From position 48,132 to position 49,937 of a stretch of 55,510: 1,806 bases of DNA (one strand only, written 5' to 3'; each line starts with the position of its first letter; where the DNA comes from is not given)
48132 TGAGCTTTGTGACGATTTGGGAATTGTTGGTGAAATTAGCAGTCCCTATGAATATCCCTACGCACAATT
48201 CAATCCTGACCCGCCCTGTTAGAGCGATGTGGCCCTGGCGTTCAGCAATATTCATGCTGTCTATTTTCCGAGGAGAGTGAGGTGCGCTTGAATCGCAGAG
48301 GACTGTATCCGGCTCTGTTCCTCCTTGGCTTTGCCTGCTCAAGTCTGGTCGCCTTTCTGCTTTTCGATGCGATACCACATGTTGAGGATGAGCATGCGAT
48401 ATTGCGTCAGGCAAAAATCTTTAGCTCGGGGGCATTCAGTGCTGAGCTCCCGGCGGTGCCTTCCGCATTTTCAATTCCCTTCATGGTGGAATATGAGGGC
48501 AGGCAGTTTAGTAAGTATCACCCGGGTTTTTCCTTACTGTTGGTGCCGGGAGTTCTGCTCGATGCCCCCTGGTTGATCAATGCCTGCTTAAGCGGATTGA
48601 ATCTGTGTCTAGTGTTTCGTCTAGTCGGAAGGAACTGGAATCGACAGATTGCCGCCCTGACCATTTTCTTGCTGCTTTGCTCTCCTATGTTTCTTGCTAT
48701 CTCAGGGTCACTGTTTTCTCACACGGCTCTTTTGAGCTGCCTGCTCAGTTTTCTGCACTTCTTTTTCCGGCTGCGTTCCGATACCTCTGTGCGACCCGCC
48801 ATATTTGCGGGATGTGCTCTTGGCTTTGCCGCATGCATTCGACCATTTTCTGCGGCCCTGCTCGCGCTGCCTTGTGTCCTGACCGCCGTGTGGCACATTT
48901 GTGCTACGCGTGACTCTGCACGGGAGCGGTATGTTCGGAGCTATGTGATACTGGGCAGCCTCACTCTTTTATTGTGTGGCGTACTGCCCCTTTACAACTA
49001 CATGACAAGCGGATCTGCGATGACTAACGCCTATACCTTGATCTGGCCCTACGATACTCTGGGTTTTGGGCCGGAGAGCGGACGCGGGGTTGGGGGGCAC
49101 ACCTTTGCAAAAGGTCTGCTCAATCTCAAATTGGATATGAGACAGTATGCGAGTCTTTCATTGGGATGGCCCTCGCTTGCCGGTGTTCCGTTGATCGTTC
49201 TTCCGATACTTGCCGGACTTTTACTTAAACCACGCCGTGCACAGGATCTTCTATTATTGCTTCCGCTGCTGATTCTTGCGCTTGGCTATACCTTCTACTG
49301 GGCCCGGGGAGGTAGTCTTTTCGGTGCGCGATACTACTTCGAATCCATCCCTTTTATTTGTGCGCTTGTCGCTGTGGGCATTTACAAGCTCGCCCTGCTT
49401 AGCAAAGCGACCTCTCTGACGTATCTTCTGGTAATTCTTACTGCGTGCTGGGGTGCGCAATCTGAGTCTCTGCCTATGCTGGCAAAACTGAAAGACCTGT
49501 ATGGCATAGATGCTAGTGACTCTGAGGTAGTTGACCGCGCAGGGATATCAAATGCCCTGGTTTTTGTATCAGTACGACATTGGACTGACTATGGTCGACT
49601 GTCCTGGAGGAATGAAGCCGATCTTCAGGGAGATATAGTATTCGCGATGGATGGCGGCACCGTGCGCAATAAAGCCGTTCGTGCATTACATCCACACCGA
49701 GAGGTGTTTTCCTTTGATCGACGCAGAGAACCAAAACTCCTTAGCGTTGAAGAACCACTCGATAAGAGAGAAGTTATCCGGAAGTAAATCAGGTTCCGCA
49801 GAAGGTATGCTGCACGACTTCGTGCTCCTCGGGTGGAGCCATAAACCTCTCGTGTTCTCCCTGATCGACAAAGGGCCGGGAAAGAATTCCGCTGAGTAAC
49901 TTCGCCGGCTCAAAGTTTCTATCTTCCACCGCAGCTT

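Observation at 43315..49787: Six-gene co-directional cluster joining a mucin-like secreted protein, orphan TadE/TadE/TadG-like proteins and a GT-C-like glycosyltransferase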

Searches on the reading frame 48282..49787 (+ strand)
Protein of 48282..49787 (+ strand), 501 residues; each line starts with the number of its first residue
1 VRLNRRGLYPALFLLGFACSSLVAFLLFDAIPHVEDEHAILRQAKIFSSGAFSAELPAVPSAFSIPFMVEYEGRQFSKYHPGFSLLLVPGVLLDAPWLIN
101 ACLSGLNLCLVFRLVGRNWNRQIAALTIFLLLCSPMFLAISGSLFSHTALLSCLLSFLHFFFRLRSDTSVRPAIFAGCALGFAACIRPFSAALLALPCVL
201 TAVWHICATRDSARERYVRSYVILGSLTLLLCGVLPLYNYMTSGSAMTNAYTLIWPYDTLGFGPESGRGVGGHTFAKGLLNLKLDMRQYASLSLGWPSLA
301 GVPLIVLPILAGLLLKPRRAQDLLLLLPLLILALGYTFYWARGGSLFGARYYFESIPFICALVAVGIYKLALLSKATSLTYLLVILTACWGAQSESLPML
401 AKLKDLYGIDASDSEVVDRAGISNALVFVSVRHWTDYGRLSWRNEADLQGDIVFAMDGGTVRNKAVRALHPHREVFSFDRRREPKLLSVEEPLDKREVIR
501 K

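Call 3: search_protein_families(library=pfam, proteins=[window:48282-49787:+], max_evalue=1)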
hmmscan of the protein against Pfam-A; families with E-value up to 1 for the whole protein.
window:48282-49787:+ (501 aa): 3 families
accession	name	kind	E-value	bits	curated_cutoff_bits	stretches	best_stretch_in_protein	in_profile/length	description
PF13231.12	PMT_2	-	6.3e-07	30.2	26.1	1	98-227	26-151/160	Dolichyl-phosphate-mannose-protein mannosyltransferase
PF03901.23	Glyco_transf_22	-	9e-06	25.6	23.8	1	81-234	79-219/414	Alg9-like mannosyltransferase family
PF25230.1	DUF7846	-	0.0093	16.2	26.3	1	433-480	11-58/177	Domain of unknown function (DUF7846)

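Call 4: search_protein_families(library=ncbifam, proteins=[window:48282-49787:+], max_evalue=1)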
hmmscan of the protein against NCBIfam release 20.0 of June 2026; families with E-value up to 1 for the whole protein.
window:48282-49787:+ (501 aa): 1 family
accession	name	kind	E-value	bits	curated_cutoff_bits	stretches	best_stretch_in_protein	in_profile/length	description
NF047440.1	LA3751_2_3_fam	subfamily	8.5e-14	51.2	200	2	14-247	6-248/460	LA_3751/LA_3752 family putative glycosyltransferase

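Call 9: find_encoding_contigs(protein=window:48282-49787:+, flank=10000, max_places=6)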
Protein window:48282-49787:+ (501 aa): no gene with exactly this product is on record in the collection.

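Call 11: find_homologous_proteins(query=window:48282-49787:+, max_evalue=0.001)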
Query window:48282-49787:+ (501 aa): 20 proteins with E <= 0.001 among 8000 candidates.
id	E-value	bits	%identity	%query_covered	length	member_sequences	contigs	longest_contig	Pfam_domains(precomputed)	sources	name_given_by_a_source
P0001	0.0e+0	1121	100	100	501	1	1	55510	PF03901.24,PF13231.13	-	-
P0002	2.0e-98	348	39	96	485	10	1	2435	PF13231.13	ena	-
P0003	4.8e-94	334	38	97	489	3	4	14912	PF13231.13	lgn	-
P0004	1.0e-47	181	31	93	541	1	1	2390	PF13231.13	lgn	-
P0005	4.5e-39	152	31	98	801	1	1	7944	PF13231.13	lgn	-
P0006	9.2e-38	148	30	96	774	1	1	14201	-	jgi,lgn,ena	-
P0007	6.8e-34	135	28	94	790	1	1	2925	PF13231.13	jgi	jgi:hypothetical protein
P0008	5.9e-26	109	28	94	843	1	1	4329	-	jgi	jgi:hypothetical protein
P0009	5.3e-24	103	29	92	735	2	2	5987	-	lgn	-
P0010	6.4e-24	102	27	95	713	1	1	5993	-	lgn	-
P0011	9.5e-23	99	28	89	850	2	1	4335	-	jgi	-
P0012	8.4e-22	96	30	78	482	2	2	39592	-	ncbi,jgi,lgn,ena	-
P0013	1.3e-18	85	29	70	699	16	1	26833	PF13231.13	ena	-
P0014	9.2e-17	79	36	28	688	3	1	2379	-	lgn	-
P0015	2.4e-16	78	26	71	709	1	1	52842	-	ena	-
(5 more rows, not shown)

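Call 12: find_encoding_contigs(protein=P0003, flank=10000, max_places=4)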
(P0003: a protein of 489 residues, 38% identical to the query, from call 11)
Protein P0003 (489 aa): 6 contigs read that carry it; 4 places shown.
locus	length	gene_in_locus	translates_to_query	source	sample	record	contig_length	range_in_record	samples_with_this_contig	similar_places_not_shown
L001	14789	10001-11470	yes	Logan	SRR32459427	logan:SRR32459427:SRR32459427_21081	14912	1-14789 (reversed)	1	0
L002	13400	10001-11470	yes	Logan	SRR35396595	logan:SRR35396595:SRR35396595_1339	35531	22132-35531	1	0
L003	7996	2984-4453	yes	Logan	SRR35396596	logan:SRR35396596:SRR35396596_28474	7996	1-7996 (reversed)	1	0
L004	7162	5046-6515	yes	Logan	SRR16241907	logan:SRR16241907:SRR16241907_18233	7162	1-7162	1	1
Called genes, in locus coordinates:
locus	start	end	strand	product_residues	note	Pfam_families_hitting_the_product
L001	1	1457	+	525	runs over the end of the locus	?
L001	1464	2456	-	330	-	PF14249:Tocopherol_cycl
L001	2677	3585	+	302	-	PF02517:Rce1-like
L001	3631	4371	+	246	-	PF10988:DUF2807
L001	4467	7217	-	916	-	PF00690:Cation_ATPase_N, PF00122:E1-E2_ATPase, PF13246:Cation_ATPase, PF00702:Hydrolase, PF00689:Cation_ATPase_C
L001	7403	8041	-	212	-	PF00072:Response_reg, PF04545:Sigma70_r4 (faint), PF08281:Sigma70_r4_2, PF00196:GerE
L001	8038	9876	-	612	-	PF00989:PAS (weak), PF00989:PAS, PF08448:PAS_4, PF13426:PAS_9, PF08448:PAS_4 (weak), PF07730:HisKA_3, PF13581:HATPase_c_2 (weak), PF02518:HATPase_c, +2 more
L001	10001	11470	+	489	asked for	PF13231:PMT_2 (weak)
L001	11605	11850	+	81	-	PF14697:Fer4_21 (faint), PF12797:Fer4_2 (faint), PF12837:Fer4_6 (faint), PF13237:Fer4_10 (faint), PF00037:Fer4 (weak), PF12838:Fer4_7, PF13187:Fer4_9, PF00037:Fer4 (weak), +5 more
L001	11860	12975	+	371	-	PF01855:POR_N, PF02780:Transketolase_C (weak), PF17147:PFOR_II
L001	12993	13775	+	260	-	PF02775:TPP_enzyme_C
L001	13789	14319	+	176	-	PF01558:POR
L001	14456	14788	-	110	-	?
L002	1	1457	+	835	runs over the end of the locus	PF17764:PriA_3primeBD, PF00270:DEAD, PF04851:ResIII, PF18319:Zn_ribbon_PriA (weak), PF00271:Helicase_C (weak), PF18074:PriA_C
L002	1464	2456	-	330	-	PF14249:Tocopherol_cycl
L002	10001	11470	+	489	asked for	PF13231:PMT_2 (weak)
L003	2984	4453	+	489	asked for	PF13231:PMT_2 (weak)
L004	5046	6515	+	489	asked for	PF13231:PMT_2 (weak)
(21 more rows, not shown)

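Call 13: find_encoding_contigs(protein=P0002, flank=10000, max_places=4)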
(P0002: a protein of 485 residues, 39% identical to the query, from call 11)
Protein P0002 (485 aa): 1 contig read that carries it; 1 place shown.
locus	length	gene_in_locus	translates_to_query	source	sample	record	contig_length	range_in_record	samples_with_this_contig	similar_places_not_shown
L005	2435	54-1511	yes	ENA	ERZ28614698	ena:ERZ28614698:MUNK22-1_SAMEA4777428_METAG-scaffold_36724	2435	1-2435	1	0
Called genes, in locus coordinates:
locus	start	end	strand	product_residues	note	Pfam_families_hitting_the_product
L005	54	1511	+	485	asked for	PF13231:PMT_2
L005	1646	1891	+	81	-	PF14697:Fer4_21 (faint), PF12797:Fer4_2 (faint), PF12837:Fer4_6 (faint), PF13237:Fer4_10 (faint), PF25160:LdpA_Fe-S-bd (faint), PF00037:Fer4 (weak), PF12838:Fer4_7, PF13187:Fer4_9, +3 more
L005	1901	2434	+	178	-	?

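Call 14: find_encoding_contigs(protein=P0006, flank=10000, max_places=3)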
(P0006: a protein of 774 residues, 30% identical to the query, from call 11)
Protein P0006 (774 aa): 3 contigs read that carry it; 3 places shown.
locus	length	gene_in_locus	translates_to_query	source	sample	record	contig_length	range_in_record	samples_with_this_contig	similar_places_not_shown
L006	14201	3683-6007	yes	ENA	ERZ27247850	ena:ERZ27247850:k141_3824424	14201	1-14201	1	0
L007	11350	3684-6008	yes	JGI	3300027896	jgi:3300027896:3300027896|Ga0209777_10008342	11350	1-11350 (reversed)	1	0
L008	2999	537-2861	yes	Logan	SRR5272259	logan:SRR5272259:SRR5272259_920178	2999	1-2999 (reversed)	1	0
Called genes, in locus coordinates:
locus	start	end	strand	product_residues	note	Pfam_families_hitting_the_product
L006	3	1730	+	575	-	?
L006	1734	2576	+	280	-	PF13489:Methyltransf_23, PF13847:Methyltransf_31 (weak), PF08241:Methyltransf_11, PF08242:Methyltransf_12, PF13649:Methyltransf_25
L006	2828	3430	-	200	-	-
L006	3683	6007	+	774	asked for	-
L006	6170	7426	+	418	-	-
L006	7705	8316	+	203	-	-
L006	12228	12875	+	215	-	PF07963:N_methyl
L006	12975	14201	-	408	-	?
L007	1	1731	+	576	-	?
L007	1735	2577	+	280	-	PF13489:Methyltransf_23, PF13847:Methyltransf_31 (weak), PF08241:Methyltransf_11, PF08242:Methyltransf_12, PF13649:Methyltransf_25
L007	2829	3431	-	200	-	-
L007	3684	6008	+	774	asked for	-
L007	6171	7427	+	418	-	-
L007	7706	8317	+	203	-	-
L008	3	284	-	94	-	?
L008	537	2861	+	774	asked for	-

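Call 24: find_encoding_contigs(protein=P0012, flank=10000, max_places=2)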
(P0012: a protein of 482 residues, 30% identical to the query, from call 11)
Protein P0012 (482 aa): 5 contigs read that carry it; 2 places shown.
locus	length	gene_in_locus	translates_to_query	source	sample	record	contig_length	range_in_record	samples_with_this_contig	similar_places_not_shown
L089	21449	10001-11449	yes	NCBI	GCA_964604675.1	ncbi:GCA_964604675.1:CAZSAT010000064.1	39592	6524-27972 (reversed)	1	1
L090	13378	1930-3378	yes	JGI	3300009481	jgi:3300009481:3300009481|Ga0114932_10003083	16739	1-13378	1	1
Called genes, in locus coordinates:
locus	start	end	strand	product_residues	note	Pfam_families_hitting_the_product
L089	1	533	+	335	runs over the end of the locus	PF03706:LPG_synthase_TM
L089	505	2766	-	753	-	PF00330:Aconitase, PF00694:Aconitase_C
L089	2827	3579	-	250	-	PF00106:adh_short, PF01370:Epimerase (weak), PF08659:KR, PF13460:NAD_binding_10 (weak), PF13561:adh_short_C2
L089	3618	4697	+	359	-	PF22020:RlmL_1st, PF01170:UPF0020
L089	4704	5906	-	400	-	PF07394:DUF1501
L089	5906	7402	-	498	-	PF07583:PSCyt2 (weak)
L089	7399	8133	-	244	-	-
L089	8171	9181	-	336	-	PF03706:LPG_synthase_TM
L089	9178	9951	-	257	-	PF04116:FA_hydroxylase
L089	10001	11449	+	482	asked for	-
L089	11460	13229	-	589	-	PF02771:Acyl-CoA_dh_N, PF02770:Acyl-CoA_dh_M, PF00441:Acyl-CoA_dh_1, PF22924:ACOX_C_alpha1 (weak), PF12806:Acyl-CoA_dh_C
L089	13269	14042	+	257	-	-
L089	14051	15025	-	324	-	-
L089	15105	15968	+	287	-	PF03690:MYG1_exonuc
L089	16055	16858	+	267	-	PF01852:START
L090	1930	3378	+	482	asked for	-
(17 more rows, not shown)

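Call 25: find_encoding_contigs(protein=P0005, flank=10000, max_places=2)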
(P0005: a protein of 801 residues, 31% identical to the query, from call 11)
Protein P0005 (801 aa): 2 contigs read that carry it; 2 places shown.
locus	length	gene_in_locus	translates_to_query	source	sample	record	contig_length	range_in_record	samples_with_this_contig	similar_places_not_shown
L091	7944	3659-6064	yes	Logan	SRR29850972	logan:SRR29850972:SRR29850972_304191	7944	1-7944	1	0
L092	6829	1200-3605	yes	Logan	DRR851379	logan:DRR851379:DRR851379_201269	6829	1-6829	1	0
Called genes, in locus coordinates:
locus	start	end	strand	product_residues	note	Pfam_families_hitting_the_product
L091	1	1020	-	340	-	?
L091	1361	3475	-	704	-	PF00801:PKD (faint), PF18911:PKD_4 (weak), PF13570:Beta-prop_ACSF4, PF13360:PQQ_2 (weak), PF13570:Beta-prop_ACSF4 (weak), PF13360:PQQ_2 (weak)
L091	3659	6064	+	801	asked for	PF13231:PMT_2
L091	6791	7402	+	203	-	PF02397:Bac_transf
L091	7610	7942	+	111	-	?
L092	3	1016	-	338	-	?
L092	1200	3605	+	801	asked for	PF13231:PMT_2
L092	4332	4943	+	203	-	PF02397:Bac_transf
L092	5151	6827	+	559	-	?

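Call 34: search_solved_structures(query=A1, max_evalue=1, show_alignments=2)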
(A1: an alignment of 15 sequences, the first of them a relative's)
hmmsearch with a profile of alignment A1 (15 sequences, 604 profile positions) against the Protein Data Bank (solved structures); distinct sequences matched with E-value up to 1: 8.
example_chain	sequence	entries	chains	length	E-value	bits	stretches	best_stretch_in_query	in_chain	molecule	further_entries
6ftj_5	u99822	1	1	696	0.0097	17.7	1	205-341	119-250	Dolichyl-diphosphooligosaccharide--protein glycosyltransferase subunit STT3A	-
6ftg_5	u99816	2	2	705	0.0099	17.7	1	205-341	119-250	Dolichyl-diphosphooligosaccharide--protein glycosyltransferase subunit STT3A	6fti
6s7o_A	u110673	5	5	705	0.011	17.5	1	205-341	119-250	Dolichyl-diphosphooligosaccharide--protein glycosyltransferase subunit STT3A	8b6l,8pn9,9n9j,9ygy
6q68_A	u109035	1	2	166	0.43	12.3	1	542-590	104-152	Acyl-CoA binding domain containing 3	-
6q67_A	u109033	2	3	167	0.48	12.1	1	542-590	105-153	Peripherial benzodiazepine receptor associated protein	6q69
5lz3_A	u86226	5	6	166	0.65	11.7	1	544-590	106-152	Golgi resident protein GCP60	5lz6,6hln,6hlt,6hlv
5tdq_A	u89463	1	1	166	0.65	11.7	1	544-590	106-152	Golgi resident protein GCP60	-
5lz1_A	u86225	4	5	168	0.66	11.7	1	544-590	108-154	Golgi resident protein GCP60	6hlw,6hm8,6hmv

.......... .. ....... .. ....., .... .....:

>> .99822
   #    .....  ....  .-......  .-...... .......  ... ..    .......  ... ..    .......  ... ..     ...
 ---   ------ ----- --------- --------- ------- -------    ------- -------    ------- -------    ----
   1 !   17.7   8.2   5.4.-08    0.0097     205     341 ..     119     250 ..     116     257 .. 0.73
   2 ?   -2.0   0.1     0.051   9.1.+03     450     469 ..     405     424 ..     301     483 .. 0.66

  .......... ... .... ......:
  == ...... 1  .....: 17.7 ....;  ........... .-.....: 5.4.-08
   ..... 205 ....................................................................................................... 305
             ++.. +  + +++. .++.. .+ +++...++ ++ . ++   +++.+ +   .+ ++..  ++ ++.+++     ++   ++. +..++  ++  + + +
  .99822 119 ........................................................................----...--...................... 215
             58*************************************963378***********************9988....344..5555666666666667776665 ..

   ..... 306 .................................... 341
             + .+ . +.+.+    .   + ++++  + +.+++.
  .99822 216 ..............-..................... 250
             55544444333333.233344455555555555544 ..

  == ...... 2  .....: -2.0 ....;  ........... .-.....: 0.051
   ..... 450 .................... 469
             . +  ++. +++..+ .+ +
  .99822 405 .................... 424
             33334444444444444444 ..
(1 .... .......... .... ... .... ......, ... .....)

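Call 35: search_protein_families(library=pfam, alignment_id=A1, max_evalue=0.01)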
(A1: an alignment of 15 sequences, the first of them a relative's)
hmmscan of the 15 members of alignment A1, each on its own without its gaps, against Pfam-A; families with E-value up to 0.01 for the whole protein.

A. member 1, P0001 (501 aa): 3 families
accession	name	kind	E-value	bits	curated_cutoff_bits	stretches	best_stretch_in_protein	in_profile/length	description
PF13231.12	PMT_2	-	6.3e-07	30.2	26.1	1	98-227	26-151/160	Dolichyl-phosphate-mannose-protein mannosyltransferase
PF03901.23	Glyco_transf_22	-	9e-06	25.6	23.8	1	81-234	79-219/414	Alg9-like mannosyltransferase family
PF25230.1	DUF7846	-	0.0093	16.2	26.3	0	433-480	11-58/177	Domain of unknown function (DUF7846)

B. families by the number of members that match (of 15 scanned): 4 families
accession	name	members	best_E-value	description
PF13231.12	PMT_2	13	1.7e-08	Dolichyl-phosphate-mannose-protein mannosyltransferase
PF02516.20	STT3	2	0.00013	Oligosaccharyl transferase STT3, N-terminal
PF03901.23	Glyco_transf_22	1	9e-06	Alg9-like mannosyltransferase family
PF25230.1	DUF7846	1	0.0093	Domain of unknown function (DUF7846)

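Call 40: predict_structure(alignment_id=A1)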
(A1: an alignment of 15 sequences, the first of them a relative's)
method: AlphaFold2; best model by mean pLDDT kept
length: 501 residues; sequences in the alignment: 15
mean_pLDDT: 84.0   pTM: 0.87
mean pLDDT of the five models: 84.0, 82.6, 82.0, 81.7, 81.2
residues with pLDDT >= 90: 279; 70-90: 135; 50-70: 57; < 50: 30
segments of 3 or more residues with pLDDT < 50: 260-264, 266-270, 296-300, 343-345, 491-501
pLDDT, mean of each block of 10 residues (from residue 1): 81 96 93 94 97 94 93 94 97 96 97 92 92 88 93 96 91 98 94 91 91 92 98 96 91 68 42 69 71 50 60 62 73 76 54 86 86 80 80 73 81 92 95 92 94 95 94 92 70 37 29
secondary structure, 60 per line:
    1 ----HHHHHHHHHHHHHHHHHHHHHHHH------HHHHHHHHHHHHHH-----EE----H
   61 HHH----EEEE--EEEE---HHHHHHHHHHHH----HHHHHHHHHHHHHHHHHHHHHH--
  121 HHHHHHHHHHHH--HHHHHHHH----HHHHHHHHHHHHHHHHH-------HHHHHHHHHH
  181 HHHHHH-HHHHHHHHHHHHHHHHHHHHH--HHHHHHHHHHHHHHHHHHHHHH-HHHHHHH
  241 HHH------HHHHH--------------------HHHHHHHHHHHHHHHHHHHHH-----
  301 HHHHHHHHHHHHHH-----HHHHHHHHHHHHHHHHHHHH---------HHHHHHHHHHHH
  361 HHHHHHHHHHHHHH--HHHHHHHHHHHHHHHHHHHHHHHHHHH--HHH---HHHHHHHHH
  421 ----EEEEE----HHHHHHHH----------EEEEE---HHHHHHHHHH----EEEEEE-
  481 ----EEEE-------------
elements in order: H5-28 H35-48 H60-63 E68-71 E74-77 H81-92 H97-118 H121-132 H135-142 H147-163 H171-186 H188-208 H211-232 H234-243 H250-254 H275-295 H301-314 H320-339 H349-374 H377-403 H412-420 E425-429 H434-441 E452-456 H460-469 E474-479 E485-488

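Call 44: fold_search(model_id=the predicted structure, library=pdb)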
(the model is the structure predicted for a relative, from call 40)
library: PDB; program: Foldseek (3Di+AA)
matches with E <= 10: 150; with E <= 0.001: 24
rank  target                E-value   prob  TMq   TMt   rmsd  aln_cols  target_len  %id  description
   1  9s6t_A                7.7e-07  1.00  0.54  0.56   6.8       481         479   10  Ternary cryo-EM structure of chicken ALG12 with Dol25-PP-GlcNAc2Man7, Dol25-P-Man, and Fab (released 2026-03-18)
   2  5f15                  1.0e-06  1.00  0.54  0.51   9.0       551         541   13  Crystal Structure of ArnT from Cupriavidus metallidurans bound to Undecaprenyl phosphate (released 2016-02-17)
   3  8b6l_I                2.2e-06  1.00  0.50  0.38  12.0       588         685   13  Subtomogram average of the human Sec61-TRAP-OSTA-translocon (released 2022-12-07)
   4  9n9j_I                2.7e-06  1.00  0.50  0.38  12.0       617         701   12  Structure of a GRP94 folding intermediate engaged with a CCDC134- and FKBP11-bound secretory translocon (released 2025-11-19)
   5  7e9s_A                3.0e-06  1.00  0.45  0.30  13.3       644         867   14  Archaeal oligosaccharyltransferase AglB from Archaeoglobus fulgidus in complex with an inhibitory peptide and a dolich (released 2021-09-08)
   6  5ezm                  3.3e-06  1.00  0.52  0.49   8.6       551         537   13  Crystal Structure of ArnT from Cupriavidus metallidurans in the apo state (released 2016-02-17)
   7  8age_A                3.8e-06  1.00  0.48  0.39  10.6       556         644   13  Structure of yeast oligosaccharylransferase complex with acceptor peptide bound (released 2022-12-07)
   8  6gxc_A                4.5e-06  1.00  0.49  0.37   9.3       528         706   14  Bacterial oligosaccharyltransferase PglB in complex with an inhibitory peptide and a reactive lipid-linked oligosaccha (released 2018-11-14)
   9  7oci_F                4.5e-06  1.00  0.48  0.39  11.9       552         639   14  Cryo-EM structure of yeast Ost6p containing oligosaccharyltransferase complex (released 2022-02-16)
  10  6s7o_A                4.7e-06  1.00  0.50  0.40  12.1       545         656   13  Cryo-EM structure of human oligosaccharyltransferase complex OST-A (released 2019-12-18)
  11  8pn9_A                5.4e-06  1.00  0.49  0.40  12.2       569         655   12  Structure of human oligosaccharyltransferase OST-A complex bound to NGI-1 (released 2024-05-08)
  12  3wak                  6.5e-06  1.00  0.50  0.31  12.8       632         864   14  Crystal structure of the Archaeoglobus fulgidus oligosaccharyltransferase (O29867_ARCFU) in the apo form (released 2013-10-30)
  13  9s6u_A                7.7e-06  1.00  0.47  0.44   9.2       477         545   14  Ternary cryo-EM structure of human ALG9 with Dol25-PP-GlcNAc2Man8, Dol25-P-Man and Fab (released 2026-03-18)
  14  3rce_A                8.5e-06  1.00  0.47  0.36  10.1       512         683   13  Bacterial oligosaccharyltransferase PglB (released 2011-06-15)
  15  8agc_A                8.8e-06  1.00  0.50  0.38  12.5       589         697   13  Structure of yeast oligosaccharylransferase complex with lipid-linked oligosaccharide and non-acceptor peptide bound (released 2022-12-07)
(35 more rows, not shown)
